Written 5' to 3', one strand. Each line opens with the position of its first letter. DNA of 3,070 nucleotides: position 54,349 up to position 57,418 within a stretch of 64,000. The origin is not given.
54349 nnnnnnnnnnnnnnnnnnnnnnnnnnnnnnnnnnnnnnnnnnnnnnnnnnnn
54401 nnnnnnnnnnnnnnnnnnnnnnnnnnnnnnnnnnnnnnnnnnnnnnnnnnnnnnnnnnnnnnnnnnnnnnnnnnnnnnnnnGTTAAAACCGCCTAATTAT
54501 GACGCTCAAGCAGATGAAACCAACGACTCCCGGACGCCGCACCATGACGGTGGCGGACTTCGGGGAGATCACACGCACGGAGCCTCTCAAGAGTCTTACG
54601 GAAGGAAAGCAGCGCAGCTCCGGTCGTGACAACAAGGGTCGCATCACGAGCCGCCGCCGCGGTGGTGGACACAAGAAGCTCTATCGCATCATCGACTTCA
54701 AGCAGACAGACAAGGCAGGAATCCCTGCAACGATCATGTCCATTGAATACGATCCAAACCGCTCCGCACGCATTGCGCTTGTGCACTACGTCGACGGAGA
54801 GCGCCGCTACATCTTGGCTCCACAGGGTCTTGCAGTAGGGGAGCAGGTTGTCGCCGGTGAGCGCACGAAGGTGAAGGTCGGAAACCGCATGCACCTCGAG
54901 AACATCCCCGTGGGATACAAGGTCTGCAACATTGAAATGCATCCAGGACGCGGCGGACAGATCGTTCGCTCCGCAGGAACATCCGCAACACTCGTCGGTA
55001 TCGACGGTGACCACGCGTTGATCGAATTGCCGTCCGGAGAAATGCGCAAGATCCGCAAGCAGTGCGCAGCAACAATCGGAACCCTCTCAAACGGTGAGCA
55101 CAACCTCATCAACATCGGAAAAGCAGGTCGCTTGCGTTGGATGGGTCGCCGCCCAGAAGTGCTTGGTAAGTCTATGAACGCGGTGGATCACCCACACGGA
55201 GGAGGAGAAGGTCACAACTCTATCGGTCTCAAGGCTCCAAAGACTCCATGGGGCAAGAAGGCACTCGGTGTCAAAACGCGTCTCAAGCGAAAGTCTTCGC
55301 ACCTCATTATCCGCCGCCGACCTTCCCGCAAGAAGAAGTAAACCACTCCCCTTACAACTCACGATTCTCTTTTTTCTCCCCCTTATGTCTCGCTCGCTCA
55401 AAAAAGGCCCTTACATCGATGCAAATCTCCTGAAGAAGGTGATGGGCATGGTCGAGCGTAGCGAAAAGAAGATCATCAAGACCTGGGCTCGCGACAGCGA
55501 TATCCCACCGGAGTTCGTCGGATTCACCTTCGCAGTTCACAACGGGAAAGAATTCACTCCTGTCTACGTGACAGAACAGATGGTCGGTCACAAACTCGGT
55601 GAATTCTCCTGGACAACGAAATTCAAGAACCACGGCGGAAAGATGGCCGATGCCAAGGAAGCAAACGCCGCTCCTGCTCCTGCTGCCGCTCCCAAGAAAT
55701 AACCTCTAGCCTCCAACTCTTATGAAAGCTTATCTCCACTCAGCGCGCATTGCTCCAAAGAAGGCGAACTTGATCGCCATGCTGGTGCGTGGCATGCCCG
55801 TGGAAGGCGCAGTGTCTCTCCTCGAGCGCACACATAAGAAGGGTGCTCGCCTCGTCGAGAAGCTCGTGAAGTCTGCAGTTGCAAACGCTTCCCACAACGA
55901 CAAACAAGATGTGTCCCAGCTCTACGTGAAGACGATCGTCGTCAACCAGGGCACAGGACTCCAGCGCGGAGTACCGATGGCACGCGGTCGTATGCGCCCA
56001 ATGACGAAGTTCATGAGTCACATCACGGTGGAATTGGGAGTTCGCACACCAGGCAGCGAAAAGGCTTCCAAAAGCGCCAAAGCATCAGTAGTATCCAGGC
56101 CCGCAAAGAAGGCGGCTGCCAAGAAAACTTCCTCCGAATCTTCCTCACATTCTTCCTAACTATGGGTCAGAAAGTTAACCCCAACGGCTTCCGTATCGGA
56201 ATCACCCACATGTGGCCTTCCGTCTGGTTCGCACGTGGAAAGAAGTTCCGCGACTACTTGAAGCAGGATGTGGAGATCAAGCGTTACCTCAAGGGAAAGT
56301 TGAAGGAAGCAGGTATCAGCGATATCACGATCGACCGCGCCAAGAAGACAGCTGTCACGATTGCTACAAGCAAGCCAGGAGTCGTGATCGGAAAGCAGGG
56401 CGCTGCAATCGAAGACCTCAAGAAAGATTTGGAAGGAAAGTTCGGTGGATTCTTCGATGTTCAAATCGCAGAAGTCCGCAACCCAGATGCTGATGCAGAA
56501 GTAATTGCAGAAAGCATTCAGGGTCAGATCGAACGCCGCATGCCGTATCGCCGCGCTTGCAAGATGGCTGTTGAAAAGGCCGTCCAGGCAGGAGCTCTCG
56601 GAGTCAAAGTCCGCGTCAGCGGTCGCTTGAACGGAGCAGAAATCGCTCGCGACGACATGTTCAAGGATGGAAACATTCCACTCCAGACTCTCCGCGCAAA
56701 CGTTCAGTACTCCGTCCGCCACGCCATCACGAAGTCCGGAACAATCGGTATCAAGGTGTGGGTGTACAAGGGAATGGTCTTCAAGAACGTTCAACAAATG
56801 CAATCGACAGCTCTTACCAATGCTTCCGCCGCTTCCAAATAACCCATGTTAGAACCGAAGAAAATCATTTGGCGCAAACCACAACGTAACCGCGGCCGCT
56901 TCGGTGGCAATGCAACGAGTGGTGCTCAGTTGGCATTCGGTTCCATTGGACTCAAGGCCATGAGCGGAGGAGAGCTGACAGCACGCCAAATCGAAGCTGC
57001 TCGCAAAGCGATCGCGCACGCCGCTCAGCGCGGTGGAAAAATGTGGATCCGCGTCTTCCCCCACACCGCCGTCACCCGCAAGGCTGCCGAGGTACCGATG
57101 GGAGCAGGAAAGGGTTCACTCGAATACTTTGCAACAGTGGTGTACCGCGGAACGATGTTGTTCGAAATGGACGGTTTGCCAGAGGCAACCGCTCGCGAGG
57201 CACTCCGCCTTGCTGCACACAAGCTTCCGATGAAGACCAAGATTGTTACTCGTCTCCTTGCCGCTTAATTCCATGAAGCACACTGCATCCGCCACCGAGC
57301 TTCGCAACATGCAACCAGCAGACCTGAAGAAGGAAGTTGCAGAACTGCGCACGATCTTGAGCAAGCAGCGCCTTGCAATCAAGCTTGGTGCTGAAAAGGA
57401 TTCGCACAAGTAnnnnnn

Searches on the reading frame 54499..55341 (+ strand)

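Call 98: search_protein_families(library=pfam, proteins=[window:54499-55341:+], max_evalue=0.00001)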
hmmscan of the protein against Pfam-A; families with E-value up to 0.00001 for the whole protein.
window:54499-55341:+ (280 aa): 2 families
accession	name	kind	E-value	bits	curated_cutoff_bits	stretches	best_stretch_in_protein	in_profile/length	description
PF03947.24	Ribosomal_L2_C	-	2.2e-49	167.1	33.7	1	126-252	1-126/126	Ribosomal Proteins L2, C-terminal domain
PF00181.30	Ribosomal_L2_N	-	7.7e-36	122.4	23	1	42-118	1-76/77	Ribosomal Proteins L2, RNA binding N-terminal domain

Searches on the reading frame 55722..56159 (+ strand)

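Call 98: search_protein_families(library=pfam, proteins=[window:55722-56159:+], max_evalue=0.00001)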
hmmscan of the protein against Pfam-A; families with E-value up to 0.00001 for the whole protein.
window:55722-56159:+ (145 aa): 1 family
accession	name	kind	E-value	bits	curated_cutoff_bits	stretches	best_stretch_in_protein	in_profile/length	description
PF00237.24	Ribosomal_L22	-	5.4e-31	107.3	28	1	4-105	2-103/104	Ribosomal protein L22p/L17e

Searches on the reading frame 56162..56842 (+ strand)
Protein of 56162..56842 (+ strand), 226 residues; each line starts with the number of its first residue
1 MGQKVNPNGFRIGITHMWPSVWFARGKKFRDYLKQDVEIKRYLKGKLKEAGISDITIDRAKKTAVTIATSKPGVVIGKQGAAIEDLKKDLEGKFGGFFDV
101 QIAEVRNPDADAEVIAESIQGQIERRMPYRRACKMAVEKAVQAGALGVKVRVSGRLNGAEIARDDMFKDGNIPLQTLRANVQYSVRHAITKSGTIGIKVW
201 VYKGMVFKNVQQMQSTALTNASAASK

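Call 98: search_protein_families(library=pfam, proteins=[window:56162-56842:+], max_evalue=0.00001)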
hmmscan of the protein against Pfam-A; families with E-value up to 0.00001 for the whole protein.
window:56162-56842:+ (226 aa): 2 families
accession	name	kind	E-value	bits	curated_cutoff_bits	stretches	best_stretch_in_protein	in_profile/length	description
PF00189.25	Ribosomal_S3_C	-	1.7e-31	109.1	34.1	1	119-201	1-83/83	Ribosomal protein S3, C-terminal domain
PF07650.23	KH_2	-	1.6e-14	53.9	22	1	38-108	1-76/78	KH domain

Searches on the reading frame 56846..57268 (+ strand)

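Call 99: search_protein_families(library=pfam, proteins=[window:56846-57268:+], max_evalue=0.00001)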
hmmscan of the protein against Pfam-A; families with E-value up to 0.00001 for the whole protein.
window:56846-57268:+ (140 aa): 1 family
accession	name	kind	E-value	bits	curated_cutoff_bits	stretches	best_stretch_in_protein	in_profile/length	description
PF00252.24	Ribosomal_L16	-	9.9e-42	142.5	27.9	1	5-134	2-132/132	Ribosomal protein L16p/L10e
